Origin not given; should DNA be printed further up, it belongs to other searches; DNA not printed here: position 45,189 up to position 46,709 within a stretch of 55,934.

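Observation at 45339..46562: Tat-exported caspase-like protease fused to two Tudor/Agenet-like domains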

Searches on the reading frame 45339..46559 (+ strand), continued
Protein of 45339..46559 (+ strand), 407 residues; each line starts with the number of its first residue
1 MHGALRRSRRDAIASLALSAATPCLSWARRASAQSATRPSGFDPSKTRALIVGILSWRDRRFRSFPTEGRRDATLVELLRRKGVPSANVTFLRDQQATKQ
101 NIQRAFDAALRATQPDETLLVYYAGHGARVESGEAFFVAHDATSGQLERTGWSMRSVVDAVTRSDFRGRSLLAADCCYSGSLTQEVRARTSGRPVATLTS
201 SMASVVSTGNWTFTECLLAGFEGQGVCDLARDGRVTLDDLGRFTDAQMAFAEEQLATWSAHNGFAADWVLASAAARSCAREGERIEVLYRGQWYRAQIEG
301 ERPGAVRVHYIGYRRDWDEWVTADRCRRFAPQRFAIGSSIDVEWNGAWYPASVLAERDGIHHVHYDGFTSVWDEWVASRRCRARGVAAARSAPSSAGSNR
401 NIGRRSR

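Call 19: find_encoding_contigs(protein=P0007, flank=6000, max_places=2)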
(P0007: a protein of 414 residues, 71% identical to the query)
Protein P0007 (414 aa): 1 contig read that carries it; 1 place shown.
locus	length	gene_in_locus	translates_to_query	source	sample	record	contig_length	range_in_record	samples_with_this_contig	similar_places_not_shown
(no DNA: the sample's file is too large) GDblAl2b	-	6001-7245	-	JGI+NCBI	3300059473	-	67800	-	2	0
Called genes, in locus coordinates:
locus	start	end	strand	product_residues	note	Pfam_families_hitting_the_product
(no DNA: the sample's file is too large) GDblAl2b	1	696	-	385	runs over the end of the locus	-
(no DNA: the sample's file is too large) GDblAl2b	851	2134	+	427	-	PF00069:Pkinase, PF07714:PK_Tyr_Ser-Thr, PF03109:ABC1 (weak)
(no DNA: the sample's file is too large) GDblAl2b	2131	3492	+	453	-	-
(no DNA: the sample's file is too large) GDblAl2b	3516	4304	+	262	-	PF03372:Exo_endo_phos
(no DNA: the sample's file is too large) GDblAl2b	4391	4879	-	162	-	-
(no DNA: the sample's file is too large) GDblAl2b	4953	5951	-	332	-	PF01300:Sua5_yciO_yrdC, PF03481:Sua5_C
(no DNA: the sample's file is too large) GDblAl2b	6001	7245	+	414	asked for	PF05641:Agenet (faint), PF11717:Tudor-knot (faint)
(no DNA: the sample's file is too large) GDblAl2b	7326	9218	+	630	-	PF09113:N-glycanase_C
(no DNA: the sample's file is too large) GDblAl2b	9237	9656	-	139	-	-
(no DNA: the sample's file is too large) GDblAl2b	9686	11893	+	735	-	PF00676:E1_dh, PF13292:DXP_synthase_N (weak), PF02779:Transket_pyr, PF02780:Transketolase_C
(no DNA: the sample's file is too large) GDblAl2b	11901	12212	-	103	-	-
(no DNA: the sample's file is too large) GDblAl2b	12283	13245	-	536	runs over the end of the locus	PF00211:Guanylate_cyc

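Call 20: find_encoding_contigs(protein=P0011, flank=6000, max_places=2)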
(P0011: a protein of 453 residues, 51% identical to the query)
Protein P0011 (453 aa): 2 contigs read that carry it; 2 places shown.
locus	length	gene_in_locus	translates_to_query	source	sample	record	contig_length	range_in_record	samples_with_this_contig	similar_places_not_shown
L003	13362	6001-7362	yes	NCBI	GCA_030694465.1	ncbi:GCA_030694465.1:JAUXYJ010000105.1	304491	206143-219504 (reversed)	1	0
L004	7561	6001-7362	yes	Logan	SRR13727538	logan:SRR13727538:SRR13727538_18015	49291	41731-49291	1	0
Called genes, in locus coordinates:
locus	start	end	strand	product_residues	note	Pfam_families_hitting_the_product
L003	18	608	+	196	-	-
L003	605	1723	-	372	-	-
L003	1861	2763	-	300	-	-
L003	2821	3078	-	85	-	-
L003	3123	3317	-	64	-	-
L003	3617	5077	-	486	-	PF02412:TSP_3 (faint)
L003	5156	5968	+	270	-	-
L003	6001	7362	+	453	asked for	PF00656:Peptidase_C14 (faint), PF05641:Agenet (faint), PF11717:Tudor-knot (faint), PF16719:SAWADEE (faint), PF18358:Tudor_4 (faint), PF23327:Chromo_MORC2_6th (faint), PF22732:MSL3_chromo-like (faint)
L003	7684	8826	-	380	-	PF02771:Acyl-CoA_dh_N, PF02770:Acyl-CoA_dh_M, PF00441:Acyl-CoA_dh_1, PF08028:Acyl-CoA_dh_2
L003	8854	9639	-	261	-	PF00378:ECH_1, PF16113:ECH_2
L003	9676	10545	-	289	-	PF02737:3HCDH_N, PF00725:3HCDH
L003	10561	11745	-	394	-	PF00108:Thiolase_N, PF02803:Thiolase_C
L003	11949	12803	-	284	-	PF00005:ABC_tran, PF09818:ABC_ATPase (faint), PF13304:AAA_21 (faint)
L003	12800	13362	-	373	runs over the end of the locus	-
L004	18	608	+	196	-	-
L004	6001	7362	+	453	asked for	PF00656:Peptidase_C14 (faint), PF05641:Agenet (faint), PF11717:Tudor-knot (faint), PF16719:SAWADEE (faint), PF18358:Tudor_4 (faint), PF23327:Chromo_MORC2_6th (faint), PF22732:MSL3_chromo-like (faint)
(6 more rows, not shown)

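Call 21: predict_structure(alignment_id=A1)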
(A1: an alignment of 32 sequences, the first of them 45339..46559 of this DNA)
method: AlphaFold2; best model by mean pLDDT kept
length: 407 residues; sequences in the alignment: 32
mean_pLDDT: 89.7   pTM: 0.85
mean pLDDT of the five models: 89.7, 88.5, 88.4, 88.3, 88.0
residues with pLDDT >= 90: 327; 70-90: 19; 50-70: 43; < 50: 18
segments of 3 or more residues with pLDDT < 50: 1-3, 394-407
pLDDT, mean of each block of 10 residues (from residue 1): 51 57 56 61 98 96 90 98 98 98 99 98 97 96 96 98 97 97 96 97 85 97 97 98 97 96 97 97 97 97 98 94 97 97 95 98 97 95 74 48 41
secondary structure, 60 per line:
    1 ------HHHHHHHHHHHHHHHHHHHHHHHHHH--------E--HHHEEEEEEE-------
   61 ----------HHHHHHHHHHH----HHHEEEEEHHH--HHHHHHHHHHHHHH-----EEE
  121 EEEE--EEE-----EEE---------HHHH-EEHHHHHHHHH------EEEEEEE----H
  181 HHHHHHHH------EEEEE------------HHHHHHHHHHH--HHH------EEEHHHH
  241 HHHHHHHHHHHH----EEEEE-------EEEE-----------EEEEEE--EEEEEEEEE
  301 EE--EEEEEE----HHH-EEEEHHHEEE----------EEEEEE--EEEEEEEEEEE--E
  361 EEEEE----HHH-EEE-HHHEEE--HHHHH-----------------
elements in order: H7-32 E47-53 H71-81 E89-93 H99-112 E118-124 E127-129 E135-137 H147-150 H154-162 E169-175 H180-188 E195-199 H212-222 E234-236 H237-252 E257-261 E269-272 E284-289 E292-302 E305-310 E319-322 E326-328 E339-344 E347-357 E360-365 E374-376 E381-383 H386-390

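Call 22: find_encoding_contigs(protein=P0082, flank=5000, max_places=1)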
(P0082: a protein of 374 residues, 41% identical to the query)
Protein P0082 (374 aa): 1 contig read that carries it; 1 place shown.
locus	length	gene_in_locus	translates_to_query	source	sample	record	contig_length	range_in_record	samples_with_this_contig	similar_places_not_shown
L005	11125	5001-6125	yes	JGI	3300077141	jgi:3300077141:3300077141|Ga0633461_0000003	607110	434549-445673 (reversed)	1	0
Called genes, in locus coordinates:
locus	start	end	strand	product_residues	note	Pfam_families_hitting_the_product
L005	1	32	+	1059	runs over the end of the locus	PF17757:UvrB_inter, PF02559:CarD_TRCF_RID, PF00270:DEAD, PF04851:ResIII (weak), PF00271:Helicase_C, PF03461:TRCF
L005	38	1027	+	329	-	PF13624:SurA_N_3, PF13145:Rotamase_2, PF13616:Rotamase_3, PF00639:Rotamase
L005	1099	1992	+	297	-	PF04166:PdxA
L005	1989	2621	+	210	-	PF09997:DUF2238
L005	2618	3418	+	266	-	PF06182:ABC2_membrane_6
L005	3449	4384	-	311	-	-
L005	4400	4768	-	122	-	PF00581:Rhodanese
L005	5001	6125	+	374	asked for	PF00656:Peptidase_C14, PF05641:Agenet (faint), PF11717:Tudor-knot (weak)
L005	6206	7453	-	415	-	PF12704:MacB_PCD, PF02687:FtsX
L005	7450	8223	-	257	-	PF00005:ABC_tran, PF13304:AAA_21 (faint)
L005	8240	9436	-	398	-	PF25917:BSH_RND, PF25973:BSH_CzcB (weak), PF25876:HH_MFP_RND, PF25954:Beta-barrel_RND_2, PF25990:Beta-barrel_YknX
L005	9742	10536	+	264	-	PF06182:ABC2_membrane_6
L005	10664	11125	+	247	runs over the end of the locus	PF01258:zf-dskA_traR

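Call 23: find_encoding_contigs(protein=P0060, flank=5000, max_places=1)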
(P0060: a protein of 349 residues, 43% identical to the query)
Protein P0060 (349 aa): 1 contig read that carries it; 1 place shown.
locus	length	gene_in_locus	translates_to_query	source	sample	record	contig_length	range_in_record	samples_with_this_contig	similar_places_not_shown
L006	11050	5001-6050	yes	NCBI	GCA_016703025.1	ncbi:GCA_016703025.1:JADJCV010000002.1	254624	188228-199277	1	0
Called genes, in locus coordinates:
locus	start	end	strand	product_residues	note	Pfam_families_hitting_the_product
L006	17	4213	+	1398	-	PF08309:LVIVD (faint)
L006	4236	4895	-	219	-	PF12867:DinB_2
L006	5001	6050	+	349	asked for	PF23327:Chromo_MORC2_6th (faint), PF02820:MBT (faint), PF05641:Agenet (weak), PF11717:Tudor-knot (faint)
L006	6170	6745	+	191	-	PF14117:DUF4287, PF18899:DUF5655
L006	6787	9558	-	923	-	PF00211:Guanylate_cyc (weak), PF13191:AAA_16 (weak), PF13481:AAA_25 (faint), PF20703:nSTAND1 (faint), PF13401:AAA_22 (faint), PF25872:HTH_77, PF07719:TPR_2 (faint), PF13424:TPR_12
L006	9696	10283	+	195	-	PF06736:TMEM175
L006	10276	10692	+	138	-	PF08818:DUF1801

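Call 24: find_encoding_contigs(protein=P0057, flank=5000, max_places=1)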
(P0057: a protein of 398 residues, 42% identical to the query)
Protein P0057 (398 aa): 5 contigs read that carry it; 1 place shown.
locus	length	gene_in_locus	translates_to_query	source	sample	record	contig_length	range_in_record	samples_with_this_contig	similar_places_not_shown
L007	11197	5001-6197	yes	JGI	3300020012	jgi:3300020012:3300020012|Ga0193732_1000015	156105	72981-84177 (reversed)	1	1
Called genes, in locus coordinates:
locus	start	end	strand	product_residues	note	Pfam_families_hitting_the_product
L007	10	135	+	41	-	-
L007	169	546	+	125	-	PF00903:Glyoxalase, PF18029:Glyoxalase_6 (weak)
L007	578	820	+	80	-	-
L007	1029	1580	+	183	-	PF04981:NMD3 (faint), PF13453:Zn_ribbon_TFIIB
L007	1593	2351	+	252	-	PF00797:Acetyltransf_2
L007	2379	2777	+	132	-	PF24521:Ank_KRIT1, PF12796:Ank_2, PF13637:Ank_4, PF00023:Ank, PF13637:Ank_4, PF12796:Ank_2, PF13857:Ank_5, PF00023:Ank, +2 more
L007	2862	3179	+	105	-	-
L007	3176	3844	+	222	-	PF01209:Ubie_methyltran, PF05401:NodS (weak), PF13489:Methyltransf_23, PF08241:Methyltransf_11, PF08242:Methyltransf_12, PF13649:Methyltransf_25, PF13847:Methyltransf_31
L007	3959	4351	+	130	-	-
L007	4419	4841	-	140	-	-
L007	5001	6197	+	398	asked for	PF05641:Agenet (faint), PF23327:Chromo_MORC2_6th (faint), PF11717:Tudor-knot (faint)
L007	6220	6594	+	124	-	-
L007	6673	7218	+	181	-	PF07291:MauE (faint), PF07681:DoxX (weak)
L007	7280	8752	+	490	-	PF10131:PTPS_related (weak)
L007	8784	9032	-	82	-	PF00512:HisKA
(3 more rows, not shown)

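Call 27: fold_search(model_id=the predicted structure, library=pdb)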
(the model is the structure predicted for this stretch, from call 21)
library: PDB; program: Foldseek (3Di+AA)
matches with E <= 10: 1305; with E <= 0.001: 108
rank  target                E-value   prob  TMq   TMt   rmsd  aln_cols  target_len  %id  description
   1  7a41_B                1.3e-09  1.00  0.39  0.44  14.0       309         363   15  MALT1 in complex with a NVS-MALT1 chemical probe (released 2020-12-02)
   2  7ak0_B                9.6e-09  1.00  0.39  0.43  14.3       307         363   15  Human MALT1(329-729) in complex with a chromane urea containing inhibitor (released 2020-12-09)
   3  6yn8                  1.0e-08  1.00  0.39  0.43  14.1       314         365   15  Human MALT1(334-719) in complex with a tetrazole containing compound (released 2020-06-24)
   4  6f7i_B                1.1e-08  1.00  0.39  0.43  14.4       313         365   13  human MALT1(329-728) IN COMPLEX WITH MLT-747 (released 2019-01-02)
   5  4f6p                  1.8e-08  1.00  0.40  0.59   4.3       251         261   15  Crystal structure of the yeast metacaspase Yca1 C276A mutant (released 2013-03-27)
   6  7a41_A                2.2e-08  1.00  0.39  0.44  13.9       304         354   15  MALT1 in complex with a NVS-MALT1 chemical probe (released 2020-12-02)
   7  7ak0_A                3.1e-08  1.00  0.40  0.46  14.1       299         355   15  Human MALT1(329-729) in complex with a chromane urea containing inhibitor (released 2020-12-09)
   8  3v55                  3.1e-08  1.00  0.40  0.44  14.6       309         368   14  Human MALT1 (334-719) in its ligand free form (released 2012-03-14)
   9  7pav_A                3.3e-08  1.00  0.40  0.45  14.2       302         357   14  MALT1 in complex with compound 1 (released 2021-11-17)
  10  6f7i_A                3.7e-08  1.00  0.39  0.45  14.3       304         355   14  human MALT1(329-728) IN COMPLEX WITH MLT-747 (released 2019-01-02)
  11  7paw_A                3.7e-08  1.00  0.38  0.44  14.2       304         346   14  MALT1 in complex with compound 1 (released 2021-11-17)
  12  3uo8_B                5.0e-08  1.00  0.39  0.43  14.3       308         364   14  Crystal structure of the MALT1 paracaspase (P1 form) (released 2011-12-21)
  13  4i1p_C                9.0e-08  1.00  0.39  0.42  14.6       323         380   13  Human MALT1 (caspase-IG3) in complex with activity based-probe (released 2014-07-09)
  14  6h4a                  1.0e-07  1.00  0.40  0.46  14.2       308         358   14  Human MALT1(329-728) in complex with MLT-748 (released 2019-02-13)
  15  7pav_B                1.1e-07  1.00  0.39  0.43  14.4       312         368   13  MALT1 in complex with compound 1 (released 2021-11-17)
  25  4afr                  3.9e-07  1.00  0.41  0.49   7.2       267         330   16  THE STRUCTURE OF METACASPASE 2 (C213A MUTANT) FROM T. BRUCEI (released 2012-05-02)
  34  3bij_C                2.4e-06  1.00  0.38  0.56   7.1       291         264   12  Crystal structure of protein GSU0716 from Geobacter sulfurreducens. Northeast Structural Genomics target GsR13 (released 2007-12-11)
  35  3bij_B                4.4e-06  1.00  0.35  0.53   7.6       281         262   13  Crystal structure of protein GSU0716 from Geobacter sulfurreducens. Northeast Structural Genomics target GsR13 (released 2007-12-11)
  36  3bij_A                7.1e-06  1.00  0.35  0.51   7.3       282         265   13  Crystal structure of protein GSU0716 from Geobacter sulfurreducens. Northeast Structural Genomics target GsR13 (released 2007-12-11)
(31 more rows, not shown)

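Call 31: find_related_loci(query=A1, collection=genome_contigs, flank=5000)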
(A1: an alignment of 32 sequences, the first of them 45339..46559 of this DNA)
Query A1 (407 aa) in genome_contigs; peptide patterns used: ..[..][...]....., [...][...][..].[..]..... (x = any residue, [..] = any of these).
270 stretches matched a pattern; 253 encode a relative of the query (tblastn E <= 1e-3); the best 80 are kept; 80 distinct loci.
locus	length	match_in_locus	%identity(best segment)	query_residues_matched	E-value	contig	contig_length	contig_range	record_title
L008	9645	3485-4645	80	6-391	0e+0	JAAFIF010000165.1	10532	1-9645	MAG: Myxococcales bacterium isolate bin23.maxbin.ball.042 WN_Myxococcales_1_scaffold_112, whole genome shotgun sequence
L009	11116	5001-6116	71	8-381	2e-171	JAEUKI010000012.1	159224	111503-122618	MAG: Myxococcales bacterium isolate new MAG-91 k141_2008945, whole genome shotgun sequence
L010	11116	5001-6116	71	14-376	4e-168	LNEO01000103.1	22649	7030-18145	MAG: Deltaproteobacteria bacterium Ga0077539 Ga0077539_1090.1, whole genome shotgun sequence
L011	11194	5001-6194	51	41-387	1e-117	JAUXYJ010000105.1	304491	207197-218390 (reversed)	MAG: Deltaproteobacteria bacterium isolate C18_concoct.bin.16 C18_k141_192760, whole genome shotgun sequence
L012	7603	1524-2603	46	24-382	1e-95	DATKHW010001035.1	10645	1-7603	MAG TPA_asm: Gemmataceae bacterium isolate SMAG_U14588 k141_3306578, whole genome shotgun sequence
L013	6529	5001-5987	45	42-376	3e-88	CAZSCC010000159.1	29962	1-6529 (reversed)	MAG TPA_asm: uncultured Planctomycetales bacterium isolate binchicken_co165_127 genome assembly, contig: k141_2231525, w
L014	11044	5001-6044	41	44-391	2e-86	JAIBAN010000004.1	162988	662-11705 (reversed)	MAG: Blastocatellia bacterium isolate SSF51 NODE_1158_length_162988_cov_8.027631, whole genome shotgun sequence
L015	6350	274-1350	44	27-389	3e-86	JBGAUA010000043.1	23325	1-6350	MAG: Anaerolineae bacterium isolate MAG_MBR_AS.19 MBRAS-19_NODE_43_length_23325_cov_4.786175, whole genome shotgun seque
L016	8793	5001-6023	43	41-382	2e-85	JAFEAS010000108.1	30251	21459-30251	MAG: Chloroflexi bacterium SZAS-1 CHLO-KAN-1__108__length-30251, whole genome shotgun sequence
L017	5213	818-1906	40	33-394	9e-86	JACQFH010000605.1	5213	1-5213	MAG: Planctomycetia bacterium isolate NC_groundwater_1042_Pr1_S-0.65um_63_10 Montesol18_Sp65_coassembly_scaffold_1533245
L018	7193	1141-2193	44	30-381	8e-85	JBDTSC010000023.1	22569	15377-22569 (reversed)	MAG: Ardenticatenales bacterium isolate cluster3_bin.261 NODE_7705_length_22569_cov_13.922937, whole genome shotgun sequ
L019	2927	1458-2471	38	42-382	1e-86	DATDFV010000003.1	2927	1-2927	MAG TPA_asm: Pyrinomonadaceae bacterium isolate SMAG_U235 k141_1308729, whole genome shotgun sequence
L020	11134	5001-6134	38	5-382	7e-85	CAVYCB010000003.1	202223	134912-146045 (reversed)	MAG: uncultured Acidobacteriota bacterium isolate MFD04935.bin.2.12 genome assembly, contig: contig_14330, whole genome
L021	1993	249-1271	43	41-382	1e-88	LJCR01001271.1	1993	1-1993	Kouleothrix aurantiaca strain COM-B contig_1271, whole genome shotgun sequence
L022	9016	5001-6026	42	44-382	2e-84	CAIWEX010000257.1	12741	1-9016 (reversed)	MAG: uncultured Schlesneria sp. isolate Umea1_bin-0540 genome assembly, contig: bin-0540:0257/1338, whole genome shotgun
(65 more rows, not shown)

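Call 38: search_protein_representatives(protein=window:45339-46559:+)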
Query: 407 residues. Proteins with E-value up to 0.001 (for the whole library): 11664; up to 1e-10: 1012; up to 1e-30: 324. The best 150 are listed.
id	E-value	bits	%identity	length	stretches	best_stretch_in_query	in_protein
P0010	5.9e-135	466.7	59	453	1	39-384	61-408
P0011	2.4e-126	438.3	49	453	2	8-388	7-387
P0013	4.6e-116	404.5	53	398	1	5-351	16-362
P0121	9.5e-110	383.7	37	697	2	34-382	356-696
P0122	7.1e-93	328.1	49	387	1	28-384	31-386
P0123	2.5e-91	323.0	39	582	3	32-381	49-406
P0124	3.2e-89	316.1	45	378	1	35-383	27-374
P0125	7.8e-89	314.8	36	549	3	33-384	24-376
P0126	6.6e-86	305.2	44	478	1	8-386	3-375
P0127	2.8e-84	299.9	42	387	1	41-391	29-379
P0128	3.0e-84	299.7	80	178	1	235-400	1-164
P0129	2.3e-80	287.0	45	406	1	38-385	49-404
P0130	5.0e-79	282.5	41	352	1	39-382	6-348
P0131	1.6e-77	277.6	40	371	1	31-382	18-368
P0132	2.2e-77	277.1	43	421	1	41-381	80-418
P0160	2.9e-64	233.9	34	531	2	28-383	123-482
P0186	2.2e-59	217.8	40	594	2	33-272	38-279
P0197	7.2e-57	209.6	37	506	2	31-383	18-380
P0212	4.7e-55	203.6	37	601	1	42-384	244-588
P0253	1.9e-50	188.5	33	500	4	54-380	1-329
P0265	6.7e-49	183.3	35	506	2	38-397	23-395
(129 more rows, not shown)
